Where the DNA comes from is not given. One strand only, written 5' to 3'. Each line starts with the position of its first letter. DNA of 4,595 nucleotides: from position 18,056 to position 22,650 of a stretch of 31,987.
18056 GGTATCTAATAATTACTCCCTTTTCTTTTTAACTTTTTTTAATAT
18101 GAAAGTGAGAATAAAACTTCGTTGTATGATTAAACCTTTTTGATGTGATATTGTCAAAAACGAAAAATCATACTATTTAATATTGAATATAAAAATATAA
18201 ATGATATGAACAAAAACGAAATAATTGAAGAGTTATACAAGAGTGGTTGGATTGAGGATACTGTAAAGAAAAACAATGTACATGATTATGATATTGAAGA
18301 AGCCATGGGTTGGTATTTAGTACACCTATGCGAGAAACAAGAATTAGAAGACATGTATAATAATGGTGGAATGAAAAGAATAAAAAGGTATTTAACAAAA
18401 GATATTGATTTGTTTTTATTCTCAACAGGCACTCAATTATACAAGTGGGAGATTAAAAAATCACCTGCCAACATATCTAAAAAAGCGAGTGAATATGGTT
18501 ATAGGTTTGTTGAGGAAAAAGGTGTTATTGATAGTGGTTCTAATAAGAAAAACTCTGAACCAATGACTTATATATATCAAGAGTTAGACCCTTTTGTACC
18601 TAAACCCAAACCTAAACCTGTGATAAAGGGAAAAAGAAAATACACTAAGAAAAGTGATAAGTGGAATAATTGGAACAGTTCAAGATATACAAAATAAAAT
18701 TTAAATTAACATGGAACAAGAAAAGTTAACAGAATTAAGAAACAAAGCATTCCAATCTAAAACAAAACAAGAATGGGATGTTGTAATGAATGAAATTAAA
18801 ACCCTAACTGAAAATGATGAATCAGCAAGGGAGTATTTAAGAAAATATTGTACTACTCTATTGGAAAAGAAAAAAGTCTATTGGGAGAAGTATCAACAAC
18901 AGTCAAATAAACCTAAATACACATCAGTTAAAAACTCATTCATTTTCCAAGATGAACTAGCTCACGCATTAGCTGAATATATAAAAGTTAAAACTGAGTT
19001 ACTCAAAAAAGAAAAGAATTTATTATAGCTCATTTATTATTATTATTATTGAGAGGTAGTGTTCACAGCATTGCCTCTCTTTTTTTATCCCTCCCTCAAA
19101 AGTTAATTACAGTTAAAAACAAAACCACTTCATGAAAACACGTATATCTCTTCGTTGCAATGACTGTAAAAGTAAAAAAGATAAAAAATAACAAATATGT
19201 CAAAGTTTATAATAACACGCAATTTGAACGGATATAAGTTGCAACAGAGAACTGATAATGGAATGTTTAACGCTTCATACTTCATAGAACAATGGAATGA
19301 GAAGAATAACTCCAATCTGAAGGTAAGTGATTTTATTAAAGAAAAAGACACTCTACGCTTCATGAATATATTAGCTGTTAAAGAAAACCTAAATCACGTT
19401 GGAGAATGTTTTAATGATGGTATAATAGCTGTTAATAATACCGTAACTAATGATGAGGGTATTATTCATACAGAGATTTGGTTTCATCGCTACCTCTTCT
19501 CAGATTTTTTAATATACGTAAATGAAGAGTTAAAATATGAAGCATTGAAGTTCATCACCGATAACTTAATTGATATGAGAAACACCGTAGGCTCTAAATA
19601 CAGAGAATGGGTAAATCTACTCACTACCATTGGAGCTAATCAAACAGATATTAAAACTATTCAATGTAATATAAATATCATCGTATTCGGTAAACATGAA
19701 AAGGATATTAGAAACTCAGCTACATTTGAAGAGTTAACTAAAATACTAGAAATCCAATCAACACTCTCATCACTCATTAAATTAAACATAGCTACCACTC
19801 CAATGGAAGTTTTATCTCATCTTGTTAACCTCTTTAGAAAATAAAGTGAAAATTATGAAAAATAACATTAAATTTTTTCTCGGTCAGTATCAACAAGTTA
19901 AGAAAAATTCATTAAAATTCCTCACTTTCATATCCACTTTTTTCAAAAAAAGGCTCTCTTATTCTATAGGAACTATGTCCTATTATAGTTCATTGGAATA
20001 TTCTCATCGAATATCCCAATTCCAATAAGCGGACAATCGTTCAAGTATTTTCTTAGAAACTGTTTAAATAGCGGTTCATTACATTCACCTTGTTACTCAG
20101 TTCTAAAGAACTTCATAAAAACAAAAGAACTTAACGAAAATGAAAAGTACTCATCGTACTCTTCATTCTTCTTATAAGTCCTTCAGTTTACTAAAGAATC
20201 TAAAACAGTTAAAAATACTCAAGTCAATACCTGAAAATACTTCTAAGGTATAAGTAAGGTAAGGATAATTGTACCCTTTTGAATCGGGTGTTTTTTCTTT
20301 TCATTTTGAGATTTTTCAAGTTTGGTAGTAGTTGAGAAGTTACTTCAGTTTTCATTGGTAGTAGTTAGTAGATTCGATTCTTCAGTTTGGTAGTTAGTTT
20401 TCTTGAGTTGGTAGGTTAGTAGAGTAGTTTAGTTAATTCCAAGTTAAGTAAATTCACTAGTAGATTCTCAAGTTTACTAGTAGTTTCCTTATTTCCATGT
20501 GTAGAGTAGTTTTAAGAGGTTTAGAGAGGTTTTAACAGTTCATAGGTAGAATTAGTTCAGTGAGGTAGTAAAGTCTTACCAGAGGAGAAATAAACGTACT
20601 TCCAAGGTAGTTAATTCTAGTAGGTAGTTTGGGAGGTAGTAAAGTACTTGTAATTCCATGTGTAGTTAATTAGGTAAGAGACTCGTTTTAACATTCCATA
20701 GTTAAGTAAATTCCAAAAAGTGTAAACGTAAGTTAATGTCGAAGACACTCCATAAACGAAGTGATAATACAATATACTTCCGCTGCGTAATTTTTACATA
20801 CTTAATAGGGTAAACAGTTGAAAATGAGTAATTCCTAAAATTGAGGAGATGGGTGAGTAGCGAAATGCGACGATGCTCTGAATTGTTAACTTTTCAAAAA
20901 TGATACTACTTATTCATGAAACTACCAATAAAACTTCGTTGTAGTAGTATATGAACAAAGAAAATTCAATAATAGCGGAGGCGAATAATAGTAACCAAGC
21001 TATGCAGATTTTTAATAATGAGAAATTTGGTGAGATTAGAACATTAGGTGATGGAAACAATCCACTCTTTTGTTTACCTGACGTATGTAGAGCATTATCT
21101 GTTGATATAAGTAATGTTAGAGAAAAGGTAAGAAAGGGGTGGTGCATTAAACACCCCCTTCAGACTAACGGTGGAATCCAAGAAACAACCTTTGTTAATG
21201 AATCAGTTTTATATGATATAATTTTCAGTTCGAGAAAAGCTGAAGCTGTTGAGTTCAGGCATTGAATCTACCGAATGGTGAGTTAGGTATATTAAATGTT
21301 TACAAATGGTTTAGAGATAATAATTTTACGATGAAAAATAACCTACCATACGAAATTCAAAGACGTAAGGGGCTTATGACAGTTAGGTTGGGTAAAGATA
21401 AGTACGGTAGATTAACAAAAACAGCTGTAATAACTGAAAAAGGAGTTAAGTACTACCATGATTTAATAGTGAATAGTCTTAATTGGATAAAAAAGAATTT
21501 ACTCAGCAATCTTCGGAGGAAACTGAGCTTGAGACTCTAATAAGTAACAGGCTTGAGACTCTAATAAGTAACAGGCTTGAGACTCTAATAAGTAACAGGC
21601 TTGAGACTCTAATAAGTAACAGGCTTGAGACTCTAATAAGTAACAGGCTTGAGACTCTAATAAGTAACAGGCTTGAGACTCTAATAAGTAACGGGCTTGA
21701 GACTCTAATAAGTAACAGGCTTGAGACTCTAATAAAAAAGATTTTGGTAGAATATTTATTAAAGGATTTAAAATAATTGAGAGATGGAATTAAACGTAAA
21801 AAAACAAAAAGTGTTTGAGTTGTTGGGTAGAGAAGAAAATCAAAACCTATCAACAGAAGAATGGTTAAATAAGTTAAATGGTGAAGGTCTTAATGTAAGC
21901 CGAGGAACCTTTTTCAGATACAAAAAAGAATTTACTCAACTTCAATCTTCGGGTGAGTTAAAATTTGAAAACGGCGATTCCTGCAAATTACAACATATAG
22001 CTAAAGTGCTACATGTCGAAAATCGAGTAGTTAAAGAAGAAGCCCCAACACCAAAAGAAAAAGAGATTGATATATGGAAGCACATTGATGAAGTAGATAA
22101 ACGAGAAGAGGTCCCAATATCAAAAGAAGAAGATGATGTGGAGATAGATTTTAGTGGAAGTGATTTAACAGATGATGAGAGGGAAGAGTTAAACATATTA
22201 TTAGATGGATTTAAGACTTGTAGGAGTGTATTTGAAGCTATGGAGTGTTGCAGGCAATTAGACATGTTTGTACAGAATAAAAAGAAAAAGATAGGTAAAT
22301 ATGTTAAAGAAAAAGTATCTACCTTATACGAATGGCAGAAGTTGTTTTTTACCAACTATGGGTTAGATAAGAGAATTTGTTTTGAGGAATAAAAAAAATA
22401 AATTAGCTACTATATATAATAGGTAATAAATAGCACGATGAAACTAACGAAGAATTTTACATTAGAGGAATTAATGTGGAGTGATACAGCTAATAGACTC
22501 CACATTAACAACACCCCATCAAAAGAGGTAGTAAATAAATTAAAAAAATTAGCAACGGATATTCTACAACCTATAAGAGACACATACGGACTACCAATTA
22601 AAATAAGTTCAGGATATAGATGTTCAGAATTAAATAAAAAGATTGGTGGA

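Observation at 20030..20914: ~0.9-kb ORF-free tract with a C-depleted G/T-skewed array of degenerate GGTAG repeats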

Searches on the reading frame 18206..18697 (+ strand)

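Call 10: search_protein_families(library=phrogs, proteins=[window:18206-18697:+], max_evalue=0.01)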
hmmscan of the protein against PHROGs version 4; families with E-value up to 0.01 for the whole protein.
window:18206-18697:+ (163 aa): 0 families

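Call 18: search_protein_families(library=pfam, proteins=[window:18206-18697:+], max_evalue=0.01)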
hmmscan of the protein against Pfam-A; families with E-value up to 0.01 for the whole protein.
window:18206-18697:+ (163 aa): 1 family
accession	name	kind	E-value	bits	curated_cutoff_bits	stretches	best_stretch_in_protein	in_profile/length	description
PF05272.17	VapE-like_dom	-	0.0057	16.6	25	1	2-70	63-126/217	Virulence-associated protein E-like domain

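Call 88: search_protein_families(library=padloc, proteins=[window:18206-18697:+], max_evalue=0.01)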
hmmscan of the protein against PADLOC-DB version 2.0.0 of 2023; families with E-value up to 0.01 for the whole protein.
window:18206-18697:+ (163 aa): 0 families

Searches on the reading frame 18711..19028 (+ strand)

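Call 10: search_protein_families(library=phrogs, proteins=[window:18711-19028:+], max_evalue=0.01)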
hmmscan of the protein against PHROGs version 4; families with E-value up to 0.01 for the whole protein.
window:18711-19028:+ (105 aa): 0 families

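Call 88: search_protein_families(library=padloc, proteins=[window:18711-19028:+], max_evalue=0.01)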
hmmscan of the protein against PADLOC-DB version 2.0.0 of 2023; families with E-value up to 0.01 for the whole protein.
window:18711-19028:+ (105 aa): 0 families

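Call 94: search_protein_families(library=pfam, proteins=[window:18711-19028:+], max_evalue=0.1)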
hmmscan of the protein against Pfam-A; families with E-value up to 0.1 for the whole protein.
window:18711-19028:+ (105 aa): 4 families
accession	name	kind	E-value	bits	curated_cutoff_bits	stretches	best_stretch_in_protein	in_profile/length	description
PF12070.13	SCAI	-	0.0099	15.2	25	1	9-82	148-220/529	Protein SCAI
PF25790.1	BCD1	-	0.021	15.7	27.3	1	2-85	64-130/152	BCD1 domain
PF03732.24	Retrotrans_gag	-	0.056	14.1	24.1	1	13-51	35-75/97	Retrotransposon gag protein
PF02999.19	Borrelia_orfD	-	0.076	13.8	27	1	26-102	11-88/100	Borrelia orf-D family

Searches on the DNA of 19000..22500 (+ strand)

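Call 8: search_dna_similar(query=window:19000-22500:+, collection=phages, mode=distant, max_rows=30)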
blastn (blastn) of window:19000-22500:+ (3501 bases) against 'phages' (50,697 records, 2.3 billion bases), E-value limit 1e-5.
No match.
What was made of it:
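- On c2-type transcription-dependent phage origin: blastn of 19000-22500 against 50,697 phage records found no match (call 8).
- Closest known: Origin of replication of lactococcal c2-type. Different: No sequence similarity (call 8).
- There is no sequence similarity to any deposited phage, including c2 (call 8).
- Tried and rejected: No match in the phage records (call 8).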

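Call 110: search_rna_families(source=window, start=19800, end=20960, threshold=evalue, max_evalue=10)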
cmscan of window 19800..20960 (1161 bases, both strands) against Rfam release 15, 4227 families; matches with E-value up to 10: 4.
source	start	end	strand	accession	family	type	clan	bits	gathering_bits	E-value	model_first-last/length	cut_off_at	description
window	20111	20196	-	RF04241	mir-5014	Gene; miRNA;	-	16.8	101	2.9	1-123/123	no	mir-5014 microRNA precursor family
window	20117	20188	-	RF00920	MIR444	Gene; miRNA;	-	15.3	110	5.4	23-96/116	no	MIR444 microRNA precursor family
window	20594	20625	-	RF01494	rliD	Gene; antisense;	-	13.2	50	0.63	283-314/327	no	Listeria sRNA rliD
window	20138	20230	-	RF01389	isrF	Gene; sRNA;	-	8.6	40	8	1-292/292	no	isrF Hfq binding RNA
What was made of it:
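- On Described structured RNA families (Rfam 15, including GOLLD, ROOL and other phage-associated RNAs): Only chance-level hits (E 0.6-8, far below gathering scores) when the tract is searched alone (call 110).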

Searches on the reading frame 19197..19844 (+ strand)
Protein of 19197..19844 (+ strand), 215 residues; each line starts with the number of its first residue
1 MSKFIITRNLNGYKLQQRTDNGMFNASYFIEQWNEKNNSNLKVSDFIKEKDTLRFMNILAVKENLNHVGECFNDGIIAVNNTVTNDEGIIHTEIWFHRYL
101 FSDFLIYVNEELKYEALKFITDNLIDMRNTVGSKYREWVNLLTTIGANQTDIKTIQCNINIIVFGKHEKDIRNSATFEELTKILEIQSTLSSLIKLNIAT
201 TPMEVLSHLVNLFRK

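Call 10: search_protein_families(library=phrogs, proteins=[window:19197-19844:+], max_evalue=0.01)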
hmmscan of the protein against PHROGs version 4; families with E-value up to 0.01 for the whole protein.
window:19197-19844:+ (215 aa): 0 families

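Call 15: find_related_loci(query=window:19197-19844:+, collection=viral_contigs, flank=10000)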
Query window:19197-19844:+ (215 aa) in viral_contigs; peptide patterns used: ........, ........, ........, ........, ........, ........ (x = any residue, [..] = any of these).
19 stretches matched a pattern, but none encodes a relative of the query by tblastn (E <= 1e-3).

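Call 17: find_encoding_contigs(protein=window:19197-19844:+, flank=10000, max_places=10)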
Protein window:19197-19844:+ (215 aa): 5 contigs read that carry it; 1 place shown.
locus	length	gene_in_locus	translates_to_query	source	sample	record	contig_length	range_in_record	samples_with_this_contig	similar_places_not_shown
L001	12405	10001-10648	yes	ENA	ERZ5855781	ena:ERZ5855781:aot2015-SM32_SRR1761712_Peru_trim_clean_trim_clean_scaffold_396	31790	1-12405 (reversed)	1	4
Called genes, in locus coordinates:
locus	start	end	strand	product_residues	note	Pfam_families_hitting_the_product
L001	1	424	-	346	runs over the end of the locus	PF13306:LRR_5 (weak)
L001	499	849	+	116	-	-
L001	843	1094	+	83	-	-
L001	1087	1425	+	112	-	-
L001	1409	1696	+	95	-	-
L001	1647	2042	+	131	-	-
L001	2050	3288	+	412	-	PF05876:GpA_ATPase, PF03237:Terminase_6N, PF05127:NAT10_TcmA_helicase (faint), PF17289:Terminase_6C (weak), PF22530:Terminase-T7_RNaseH-like (weak)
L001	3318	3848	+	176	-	-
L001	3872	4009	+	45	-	-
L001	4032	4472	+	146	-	-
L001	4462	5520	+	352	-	PF04860:Phage_portal (weak)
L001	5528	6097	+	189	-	PF20459:DUF6712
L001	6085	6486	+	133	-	-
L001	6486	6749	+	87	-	-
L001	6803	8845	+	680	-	-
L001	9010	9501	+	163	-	-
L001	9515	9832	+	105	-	-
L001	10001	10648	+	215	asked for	-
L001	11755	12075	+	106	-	PF02498:Bro-N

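Call 18: search_protein_families(library=pfam, proteins=[window:19197-19844:+], max_evalue=0.01)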
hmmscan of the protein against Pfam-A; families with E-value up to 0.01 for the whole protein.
window:19197-19844:+ (215 aa): 1 family
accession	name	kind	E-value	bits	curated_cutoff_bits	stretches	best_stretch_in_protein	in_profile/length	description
PF04383.19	KilA-N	-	0.00014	22.1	23.8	1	15-122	8-103/107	KilA-N domain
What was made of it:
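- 19197..19844 (+): KilA-N gene (215 aa). This is context only: an optional cassette that sits between the promoter motif and the tract. Weak Pfam KilA-N match (call 18).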

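Call 19: find_homologous_proteins(query=window:19197-19844:+)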
Query window:19197-19844:+ (215 aa): 4 proteins with E <= 0.001 among 134 candidates.
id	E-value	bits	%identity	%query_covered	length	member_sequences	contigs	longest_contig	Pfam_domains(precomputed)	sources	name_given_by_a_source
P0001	4.8e-129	446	94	100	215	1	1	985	-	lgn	-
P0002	2.4e-123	428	90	100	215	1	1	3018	-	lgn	-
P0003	3.6e-123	427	91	100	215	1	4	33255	-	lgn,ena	-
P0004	3.3e-120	417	100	90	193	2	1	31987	-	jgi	jgi:hypothetical protein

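Call 20: find_encoding_contigs(protein=P0003, flank=10000, max_places=10)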
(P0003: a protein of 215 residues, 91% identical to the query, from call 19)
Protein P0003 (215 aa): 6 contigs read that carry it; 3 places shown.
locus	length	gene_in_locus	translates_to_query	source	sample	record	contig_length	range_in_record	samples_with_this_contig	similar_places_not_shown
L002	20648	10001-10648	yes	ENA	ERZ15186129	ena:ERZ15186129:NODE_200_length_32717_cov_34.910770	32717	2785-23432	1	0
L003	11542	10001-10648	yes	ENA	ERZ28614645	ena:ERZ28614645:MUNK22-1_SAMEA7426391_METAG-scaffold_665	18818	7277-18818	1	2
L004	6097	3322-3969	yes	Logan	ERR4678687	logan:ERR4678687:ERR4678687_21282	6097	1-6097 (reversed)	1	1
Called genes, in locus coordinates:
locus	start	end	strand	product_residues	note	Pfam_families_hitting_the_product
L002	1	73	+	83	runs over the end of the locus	-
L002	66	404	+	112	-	-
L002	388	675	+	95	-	-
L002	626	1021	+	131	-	-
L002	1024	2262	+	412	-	PF05876:GpA_ATPase (weak), PF03237:Terminase_6N, PF17289:Terminase_6C (weak), PF22530:Terminase-T7_RNaseH-like (weak)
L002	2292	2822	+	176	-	-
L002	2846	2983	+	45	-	-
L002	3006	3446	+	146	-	-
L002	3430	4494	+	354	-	PF04860:Phage_portal (weak)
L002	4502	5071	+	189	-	PF20459:DUF6712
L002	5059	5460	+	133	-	-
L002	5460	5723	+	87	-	-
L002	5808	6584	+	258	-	-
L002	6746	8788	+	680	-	-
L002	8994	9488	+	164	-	-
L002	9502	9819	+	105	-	-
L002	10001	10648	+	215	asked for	-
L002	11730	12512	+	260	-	PF02498:Bro-N, PF03374:ANT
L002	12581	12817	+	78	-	-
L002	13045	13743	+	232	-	-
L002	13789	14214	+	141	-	PF08291:Peptidase_M15_3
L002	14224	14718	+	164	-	PF20647:DUF6808 (weak)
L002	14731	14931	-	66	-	-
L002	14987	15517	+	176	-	-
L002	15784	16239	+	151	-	-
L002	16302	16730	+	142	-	-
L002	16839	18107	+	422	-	-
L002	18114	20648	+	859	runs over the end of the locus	-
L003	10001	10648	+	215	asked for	-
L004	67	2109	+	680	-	-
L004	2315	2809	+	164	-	-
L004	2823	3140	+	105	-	-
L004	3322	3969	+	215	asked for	-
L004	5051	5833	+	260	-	PF02498:Bro-N, PF03374:ANT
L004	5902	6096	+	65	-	?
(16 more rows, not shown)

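Call 21: find_encoding_contigs(protein=P0002, flank=10000, max_places=10)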
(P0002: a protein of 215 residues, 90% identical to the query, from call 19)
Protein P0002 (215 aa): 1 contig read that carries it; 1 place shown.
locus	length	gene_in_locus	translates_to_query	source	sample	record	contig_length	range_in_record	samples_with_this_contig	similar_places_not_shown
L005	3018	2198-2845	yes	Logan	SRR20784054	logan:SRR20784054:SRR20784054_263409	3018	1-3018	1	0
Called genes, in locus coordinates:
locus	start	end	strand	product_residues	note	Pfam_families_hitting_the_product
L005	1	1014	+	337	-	?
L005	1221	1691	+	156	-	-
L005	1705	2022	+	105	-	-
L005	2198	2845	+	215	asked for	-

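Call 22: find_encoding_contigs(protein=P0001, flank=10000, max_places=10)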
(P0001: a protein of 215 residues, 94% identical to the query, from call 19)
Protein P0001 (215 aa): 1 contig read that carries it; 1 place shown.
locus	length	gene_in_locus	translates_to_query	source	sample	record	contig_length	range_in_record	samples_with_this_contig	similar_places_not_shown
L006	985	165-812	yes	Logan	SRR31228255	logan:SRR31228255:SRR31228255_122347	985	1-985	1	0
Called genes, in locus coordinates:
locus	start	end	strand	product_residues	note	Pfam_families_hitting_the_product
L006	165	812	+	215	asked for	-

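Call 58: find_homologous_proteins(query=L002:11730-12509:+, max_evalue=1e-30)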
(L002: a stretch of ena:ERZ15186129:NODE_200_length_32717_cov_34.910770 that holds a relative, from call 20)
Query L002:11730-12509:+ (260 aa): 674 proteins with E <= 1e-30 among 6695 candidates; the best 120 are listed.
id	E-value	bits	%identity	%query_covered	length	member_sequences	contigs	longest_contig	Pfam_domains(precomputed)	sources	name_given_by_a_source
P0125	7.9e-171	584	100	100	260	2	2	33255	PF02498.23,PF03374.20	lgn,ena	-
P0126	6.8e-144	496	86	100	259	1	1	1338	PF02498.23,PF03374.20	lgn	-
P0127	9.2e-128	443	79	98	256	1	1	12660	PF02498.23,PF03374.20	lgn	-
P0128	2.5e-123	429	77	98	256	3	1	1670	PF02498.23,PF03374.20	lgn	-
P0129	3.0e-112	392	71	100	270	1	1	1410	PF02498.23,PF03374.20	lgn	-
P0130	4.5e-109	382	72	88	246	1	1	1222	PF02498.23,PF03374.20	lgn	-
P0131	1.0e-55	207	48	40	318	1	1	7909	PF02498.23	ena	-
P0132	1.4e-52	197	49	40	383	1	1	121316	PF02498.23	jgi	-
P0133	8.2e-44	168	52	36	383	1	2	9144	PF02498.23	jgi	jgi:prophage antirepressor-like protein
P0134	8.6e-44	168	33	95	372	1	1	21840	PF02498.23,PF03374.20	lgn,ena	-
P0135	4.7e-42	163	40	90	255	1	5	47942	PF02498.23,PF03374.20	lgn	-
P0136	1.4e-41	161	37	92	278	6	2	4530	PF02498.23,PF03374.20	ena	-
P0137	1.4e-41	161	38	91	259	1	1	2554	PF02498.23,PF03374.20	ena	-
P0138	1.6e-41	161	37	92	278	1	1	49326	PF02498.23,PF03374.20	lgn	-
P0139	9.3e-41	158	37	90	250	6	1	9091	PF02498.23,PF03374.20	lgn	-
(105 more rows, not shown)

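Call 59: find_encoding_contigs(protein=P0127, flank=10000, max_places=3)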
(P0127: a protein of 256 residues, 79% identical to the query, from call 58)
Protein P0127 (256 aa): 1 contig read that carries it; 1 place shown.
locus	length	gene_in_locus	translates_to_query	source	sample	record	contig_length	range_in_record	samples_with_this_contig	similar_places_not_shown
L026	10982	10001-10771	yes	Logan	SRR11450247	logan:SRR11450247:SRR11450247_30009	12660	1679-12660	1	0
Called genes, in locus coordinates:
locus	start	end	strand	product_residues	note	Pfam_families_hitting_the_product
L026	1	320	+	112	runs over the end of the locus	-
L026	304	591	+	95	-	-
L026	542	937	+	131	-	-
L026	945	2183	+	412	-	PF05876:GpA_ATPase, PF03237:Terminase_6N, PF05127:NAT10_TcmA_helicase (faint), PF17289:Terminase_6C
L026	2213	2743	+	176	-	-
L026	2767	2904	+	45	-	-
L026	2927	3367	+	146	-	-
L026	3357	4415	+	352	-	PF04860:Phage_portal (weak)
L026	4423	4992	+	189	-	PF20459:DUF6712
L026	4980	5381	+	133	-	-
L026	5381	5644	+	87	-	-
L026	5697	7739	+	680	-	-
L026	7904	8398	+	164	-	-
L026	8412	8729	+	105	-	-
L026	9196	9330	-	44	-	-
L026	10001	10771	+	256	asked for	PF02498:Bro-N, PF03374:ANT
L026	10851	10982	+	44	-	?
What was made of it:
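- Other contigs, including two Logan contigs, span 20017 (calls 20, 59).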

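Call 60: find_encoding_contigs(protein=P0128, flank=10000, max_places=3)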
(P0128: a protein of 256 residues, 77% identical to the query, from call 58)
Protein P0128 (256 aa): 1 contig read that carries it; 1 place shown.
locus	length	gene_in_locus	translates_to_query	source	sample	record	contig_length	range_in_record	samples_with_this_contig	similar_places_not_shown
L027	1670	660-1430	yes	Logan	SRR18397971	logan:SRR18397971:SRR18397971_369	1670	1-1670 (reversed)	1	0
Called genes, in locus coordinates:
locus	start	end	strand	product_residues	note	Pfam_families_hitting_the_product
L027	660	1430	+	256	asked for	PF02498:Bro-N, PF03374:ANT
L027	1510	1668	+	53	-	?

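Call 88: search_protein_families(library=padloc, proteins=[window:19197-19844:+], max_evalue=0.01)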
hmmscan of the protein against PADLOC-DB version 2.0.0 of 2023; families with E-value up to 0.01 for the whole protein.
window:19197-19844:+ (215 aa): 0 families
